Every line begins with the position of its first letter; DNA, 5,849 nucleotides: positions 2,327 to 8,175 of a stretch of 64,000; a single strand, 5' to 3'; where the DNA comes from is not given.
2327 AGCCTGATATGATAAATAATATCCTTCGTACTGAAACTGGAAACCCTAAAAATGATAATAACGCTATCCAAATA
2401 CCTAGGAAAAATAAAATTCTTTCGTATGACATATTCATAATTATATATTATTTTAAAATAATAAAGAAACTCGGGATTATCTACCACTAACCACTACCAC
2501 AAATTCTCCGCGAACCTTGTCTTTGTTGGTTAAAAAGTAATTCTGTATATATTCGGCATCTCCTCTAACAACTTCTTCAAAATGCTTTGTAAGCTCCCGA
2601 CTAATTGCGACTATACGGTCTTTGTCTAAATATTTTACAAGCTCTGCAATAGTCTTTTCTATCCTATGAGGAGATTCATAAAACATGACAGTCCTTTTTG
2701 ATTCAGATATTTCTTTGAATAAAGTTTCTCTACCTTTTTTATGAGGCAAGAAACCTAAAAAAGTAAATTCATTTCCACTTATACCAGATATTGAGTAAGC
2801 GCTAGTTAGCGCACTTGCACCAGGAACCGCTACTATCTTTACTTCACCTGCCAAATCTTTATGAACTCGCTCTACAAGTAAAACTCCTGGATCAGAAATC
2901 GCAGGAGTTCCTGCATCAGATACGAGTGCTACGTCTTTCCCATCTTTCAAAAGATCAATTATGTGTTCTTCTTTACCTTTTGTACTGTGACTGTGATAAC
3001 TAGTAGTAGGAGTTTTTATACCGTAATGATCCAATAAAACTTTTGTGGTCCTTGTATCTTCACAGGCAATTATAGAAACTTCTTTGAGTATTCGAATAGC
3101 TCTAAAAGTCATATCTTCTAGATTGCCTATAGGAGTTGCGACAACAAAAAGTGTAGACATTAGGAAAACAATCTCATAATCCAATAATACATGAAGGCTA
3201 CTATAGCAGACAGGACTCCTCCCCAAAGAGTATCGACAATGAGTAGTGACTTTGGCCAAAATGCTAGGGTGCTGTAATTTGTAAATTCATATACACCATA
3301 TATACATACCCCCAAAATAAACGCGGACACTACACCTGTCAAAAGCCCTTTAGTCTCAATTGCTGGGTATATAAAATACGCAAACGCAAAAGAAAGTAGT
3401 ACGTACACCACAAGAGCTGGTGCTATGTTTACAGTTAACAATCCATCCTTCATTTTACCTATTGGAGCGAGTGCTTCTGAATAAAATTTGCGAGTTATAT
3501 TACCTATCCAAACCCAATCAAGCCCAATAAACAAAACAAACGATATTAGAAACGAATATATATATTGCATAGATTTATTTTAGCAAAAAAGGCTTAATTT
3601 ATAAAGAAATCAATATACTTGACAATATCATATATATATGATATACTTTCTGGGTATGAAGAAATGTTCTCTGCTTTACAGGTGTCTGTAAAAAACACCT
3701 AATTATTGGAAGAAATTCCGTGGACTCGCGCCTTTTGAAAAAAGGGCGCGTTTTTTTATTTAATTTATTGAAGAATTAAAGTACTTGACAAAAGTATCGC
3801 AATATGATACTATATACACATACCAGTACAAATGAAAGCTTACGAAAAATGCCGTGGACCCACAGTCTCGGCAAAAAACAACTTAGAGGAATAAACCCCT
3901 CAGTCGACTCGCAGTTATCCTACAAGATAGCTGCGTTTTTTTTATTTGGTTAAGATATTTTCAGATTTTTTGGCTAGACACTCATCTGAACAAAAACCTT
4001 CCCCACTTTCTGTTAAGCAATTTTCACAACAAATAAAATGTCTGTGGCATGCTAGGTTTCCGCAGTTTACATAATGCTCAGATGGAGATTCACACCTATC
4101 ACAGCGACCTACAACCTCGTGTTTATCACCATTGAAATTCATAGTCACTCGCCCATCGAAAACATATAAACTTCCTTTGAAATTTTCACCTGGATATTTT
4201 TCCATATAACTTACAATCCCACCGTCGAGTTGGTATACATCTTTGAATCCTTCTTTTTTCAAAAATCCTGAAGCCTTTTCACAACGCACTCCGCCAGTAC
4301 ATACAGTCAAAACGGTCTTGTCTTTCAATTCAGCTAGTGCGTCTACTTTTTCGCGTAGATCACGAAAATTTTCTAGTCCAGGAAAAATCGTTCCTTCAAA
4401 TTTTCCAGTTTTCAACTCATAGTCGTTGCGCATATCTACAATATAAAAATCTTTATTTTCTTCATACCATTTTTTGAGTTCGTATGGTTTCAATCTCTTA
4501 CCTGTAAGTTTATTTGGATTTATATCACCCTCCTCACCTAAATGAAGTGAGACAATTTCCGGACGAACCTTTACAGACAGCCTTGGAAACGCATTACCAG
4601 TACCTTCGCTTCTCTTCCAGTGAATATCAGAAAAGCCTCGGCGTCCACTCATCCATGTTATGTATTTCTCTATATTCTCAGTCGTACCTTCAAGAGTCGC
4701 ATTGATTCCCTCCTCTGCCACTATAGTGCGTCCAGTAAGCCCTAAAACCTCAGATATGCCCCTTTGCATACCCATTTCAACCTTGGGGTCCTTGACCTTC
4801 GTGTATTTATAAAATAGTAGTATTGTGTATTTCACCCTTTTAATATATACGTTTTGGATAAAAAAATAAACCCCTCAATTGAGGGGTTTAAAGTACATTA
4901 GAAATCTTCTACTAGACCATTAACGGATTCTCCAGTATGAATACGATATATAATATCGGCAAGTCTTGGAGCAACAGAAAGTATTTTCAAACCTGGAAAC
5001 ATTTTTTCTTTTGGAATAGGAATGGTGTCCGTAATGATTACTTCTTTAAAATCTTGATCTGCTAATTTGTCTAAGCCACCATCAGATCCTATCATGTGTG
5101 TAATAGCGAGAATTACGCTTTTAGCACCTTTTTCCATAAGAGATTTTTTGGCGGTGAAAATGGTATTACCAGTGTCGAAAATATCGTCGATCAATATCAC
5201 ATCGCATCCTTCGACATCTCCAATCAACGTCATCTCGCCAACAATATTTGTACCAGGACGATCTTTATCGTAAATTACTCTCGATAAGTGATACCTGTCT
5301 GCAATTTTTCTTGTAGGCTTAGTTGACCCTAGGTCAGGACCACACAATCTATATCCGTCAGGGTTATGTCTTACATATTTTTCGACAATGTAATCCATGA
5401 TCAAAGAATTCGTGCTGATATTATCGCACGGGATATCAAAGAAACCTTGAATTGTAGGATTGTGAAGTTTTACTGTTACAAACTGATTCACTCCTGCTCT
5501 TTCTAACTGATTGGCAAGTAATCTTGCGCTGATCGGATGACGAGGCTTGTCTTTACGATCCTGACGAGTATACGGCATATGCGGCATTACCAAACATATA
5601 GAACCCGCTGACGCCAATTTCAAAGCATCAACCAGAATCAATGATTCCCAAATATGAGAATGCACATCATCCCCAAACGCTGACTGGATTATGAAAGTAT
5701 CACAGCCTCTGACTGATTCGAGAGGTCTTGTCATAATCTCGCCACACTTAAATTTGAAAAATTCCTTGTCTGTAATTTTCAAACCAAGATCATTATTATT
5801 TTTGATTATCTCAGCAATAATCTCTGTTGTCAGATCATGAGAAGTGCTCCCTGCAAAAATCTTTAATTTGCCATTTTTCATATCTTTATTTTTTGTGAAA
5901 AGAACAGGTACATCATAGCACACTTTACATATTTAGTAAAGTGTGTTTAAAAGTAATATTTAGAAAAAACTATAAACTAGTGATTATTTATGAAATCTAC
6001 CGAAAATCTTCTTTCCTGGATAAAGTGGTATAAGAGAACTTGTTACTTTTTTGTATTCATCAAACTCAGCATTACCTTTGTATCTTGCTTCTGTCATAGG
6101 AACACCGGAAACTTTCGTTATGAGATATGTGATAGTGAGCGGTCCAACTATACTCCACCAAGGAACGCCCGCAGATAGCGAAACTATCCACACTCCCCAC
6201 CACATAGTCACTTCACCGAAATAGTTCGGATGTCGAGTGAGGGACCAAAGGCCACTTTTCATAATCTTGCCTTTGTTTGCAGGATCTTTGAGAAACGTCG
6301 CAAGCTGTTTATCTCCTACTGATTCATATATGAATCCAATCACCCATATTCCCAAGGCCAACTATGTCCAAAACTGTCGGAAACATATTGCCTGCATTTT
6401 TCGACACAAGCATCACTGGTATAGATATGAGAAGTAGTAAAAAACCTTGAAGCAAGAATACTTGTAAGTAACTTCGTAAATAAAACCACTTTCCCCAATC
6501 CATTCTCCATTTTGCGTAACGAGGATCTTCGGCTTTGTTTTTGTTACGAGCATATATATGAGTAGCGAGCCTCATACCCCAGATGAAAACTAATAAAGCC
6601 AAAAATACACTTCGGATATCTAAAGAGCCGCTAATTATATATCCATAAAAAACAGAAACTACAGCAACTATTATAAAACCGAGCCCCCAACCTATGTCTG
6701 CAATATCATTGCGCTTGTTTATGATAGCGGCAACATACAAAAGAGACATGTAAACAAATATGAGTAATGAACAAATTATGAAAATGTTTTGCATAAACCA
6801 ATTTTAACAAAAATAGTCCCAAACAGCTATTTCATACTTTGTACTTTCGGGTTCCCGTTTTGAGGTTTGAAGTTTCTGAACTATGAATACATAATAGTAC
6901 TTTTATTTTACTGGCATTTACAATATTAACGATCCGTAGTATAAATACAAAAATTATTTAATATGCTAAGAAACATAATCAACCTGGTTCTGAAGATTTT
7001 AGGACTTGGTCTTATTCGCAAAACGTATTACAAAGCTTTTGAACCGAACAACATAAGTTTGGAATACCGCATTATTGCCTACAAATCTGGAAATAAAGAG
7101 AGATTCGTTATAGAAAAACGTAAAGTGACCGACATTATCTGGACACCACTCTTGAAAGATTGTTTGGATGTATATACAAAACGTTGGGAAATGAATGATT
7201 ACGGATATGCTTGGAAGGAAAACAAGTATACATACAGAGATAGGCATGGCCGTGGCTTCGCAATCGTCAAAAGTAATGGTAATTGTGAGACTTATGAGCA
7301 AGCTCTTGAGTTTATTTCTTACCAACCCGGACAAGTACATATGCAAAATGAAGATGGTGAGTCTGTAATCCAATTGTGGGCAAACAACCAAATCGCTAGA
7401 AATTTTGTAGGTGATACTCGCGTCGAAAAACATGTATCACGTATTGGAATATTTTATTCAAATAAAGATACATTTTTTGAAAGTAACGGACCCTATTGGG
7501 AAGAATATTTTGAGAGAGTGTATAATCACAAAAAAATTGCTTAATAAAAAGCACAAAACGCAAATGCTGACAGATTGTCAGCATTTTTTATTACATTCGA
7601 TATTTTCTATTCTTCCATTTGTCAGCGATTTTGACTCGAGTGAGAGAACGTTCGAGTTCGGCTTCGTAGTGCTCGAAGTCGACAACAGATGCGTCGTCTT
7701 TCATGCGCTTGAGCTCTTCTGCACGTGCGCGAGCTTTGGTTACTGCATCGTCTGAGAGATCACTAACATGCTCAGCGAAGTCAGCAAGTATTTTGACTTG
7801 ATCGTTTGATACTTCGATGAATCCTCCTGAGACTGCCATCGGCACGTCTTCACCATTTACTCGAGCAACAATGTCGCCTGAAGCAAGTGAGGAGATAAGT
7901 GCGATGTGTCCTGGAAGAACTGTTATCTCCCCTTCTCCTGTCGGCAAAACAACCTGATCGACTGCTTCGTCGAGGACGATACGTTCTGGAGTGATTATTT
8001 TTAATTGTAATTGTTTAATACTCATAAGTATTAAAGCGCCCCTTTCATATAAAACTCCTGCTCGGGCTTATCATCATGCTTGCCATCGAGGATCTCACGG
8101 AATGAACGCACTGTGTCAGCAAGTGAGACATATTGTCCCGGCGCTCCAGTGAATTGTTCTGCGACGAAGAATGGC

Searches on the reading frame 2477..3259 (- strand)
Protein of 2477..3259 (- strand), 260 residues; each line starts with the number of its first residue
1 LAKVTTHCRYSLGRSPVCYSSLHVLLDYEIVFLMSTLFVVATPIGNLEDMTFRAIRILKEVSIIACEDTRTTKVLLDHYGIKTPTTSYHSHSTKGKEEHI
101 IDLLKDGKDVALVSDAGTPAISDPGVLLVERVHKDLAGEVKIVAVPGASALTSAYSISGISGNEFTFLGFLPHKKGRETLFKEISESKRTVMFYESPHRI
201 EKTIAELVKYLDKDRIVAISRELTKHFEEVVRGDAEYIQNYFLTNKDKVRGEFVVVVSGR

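Call 55: search_protein_families(library=pfam, proteins=[window:2477-3259:-], max_evalue=0.01)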
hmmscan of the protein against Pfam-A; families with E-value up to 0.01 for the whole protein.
window:2477-3259:- (260 aa): 1 family
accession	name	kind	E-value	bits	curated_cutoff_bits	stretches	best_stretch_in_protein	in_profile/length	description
PF00590.25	TP_methylase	-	8.2e-34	117.8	27.8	1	36-236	1-209/212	Tetrapyrrole (Corrin/Porphyrin) Methylases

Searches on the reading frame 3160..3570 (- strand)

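Call 55: search_protein_families(library=pfam, proteins=[window:3160-3570:-], max_evalue=0.01)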
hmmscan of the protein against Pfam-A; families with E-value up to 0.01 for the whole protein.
window:3160-3570:- (136 aa): 1 family
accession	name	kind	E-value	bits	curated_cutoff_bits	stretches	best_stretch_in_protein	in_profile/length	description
PF09945.14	DUF2177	-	2.2e-24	86.4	26.9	1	3-129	1-123/124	Predicted membrane protein (DUF2177)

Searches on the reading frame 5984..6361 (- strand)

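Call 55: search_protein_families(library=pfam, proteins=[window:5984-6361:-], max_evalue=0.01)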
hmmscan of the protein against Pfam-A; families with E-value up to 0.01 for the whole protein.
window:5984-6361:- (125 aa): 4 families
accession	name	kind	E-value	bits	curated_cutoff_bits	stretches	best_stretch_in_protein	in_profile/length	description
PF06966.17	DUF1295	-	5e-39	134.6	20.4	1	2-107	124-235/235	Protein of unknown function (DUF1295)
PF02544.21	Steroid_dh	-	1.6e-08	35.1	22.6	1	3-112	46-147/150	3-oxo-5-alpha-steroid 4-dehydrogenase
PF04191.18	PEMT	-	2.9e-07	31.3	25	1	1-94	10-102/105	Phospholipid methyltransferase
PF04140.19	ICMT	-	0.00046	21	24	1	29-62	31-62/95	Isoprenylcysteine carboxyl methyltransferase (ICMT) family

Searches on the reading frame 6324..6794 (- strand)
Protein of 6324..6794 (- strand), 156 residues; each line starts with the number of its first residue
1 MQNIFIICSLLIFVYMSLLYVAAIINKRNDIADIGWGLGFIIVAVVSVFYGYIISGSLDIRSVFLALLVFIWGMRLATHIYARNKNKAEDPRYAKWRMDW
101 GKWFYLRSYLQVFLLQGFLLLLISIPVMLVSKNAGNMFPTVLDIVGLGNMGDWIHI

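Call 55: search_protein_families(library=pfam, proteins=[window:6324-6794:-], max_evalue=0.01)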
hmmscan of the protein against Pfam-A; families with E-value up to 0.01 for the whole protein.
window:6324-6794:- (156 aa): 1 family
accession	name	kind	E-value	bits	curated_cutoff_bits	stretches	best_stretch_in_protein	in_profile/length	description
PF06966.17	DUF1295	-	7.4e-27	94.8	20.4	1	20-147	2-125/235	Protein of unknown function (DUF1295)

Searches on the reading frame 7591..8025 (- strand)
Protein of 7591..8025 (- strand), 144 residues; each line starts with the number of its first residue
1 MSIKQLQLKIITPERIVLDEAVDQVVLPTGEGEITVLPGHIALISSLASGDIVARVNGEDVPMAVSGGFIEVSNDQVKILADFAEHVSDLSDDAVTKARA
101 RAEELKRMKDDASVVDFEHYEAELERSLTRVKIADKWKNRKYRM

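Call 61: find_encoding_contigs(protein=window:7591-8025:-, flank=5000, max_places=8)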
Protein window:7591-8025:- (144 aa): no gene with exactly this product is on record in the collection.
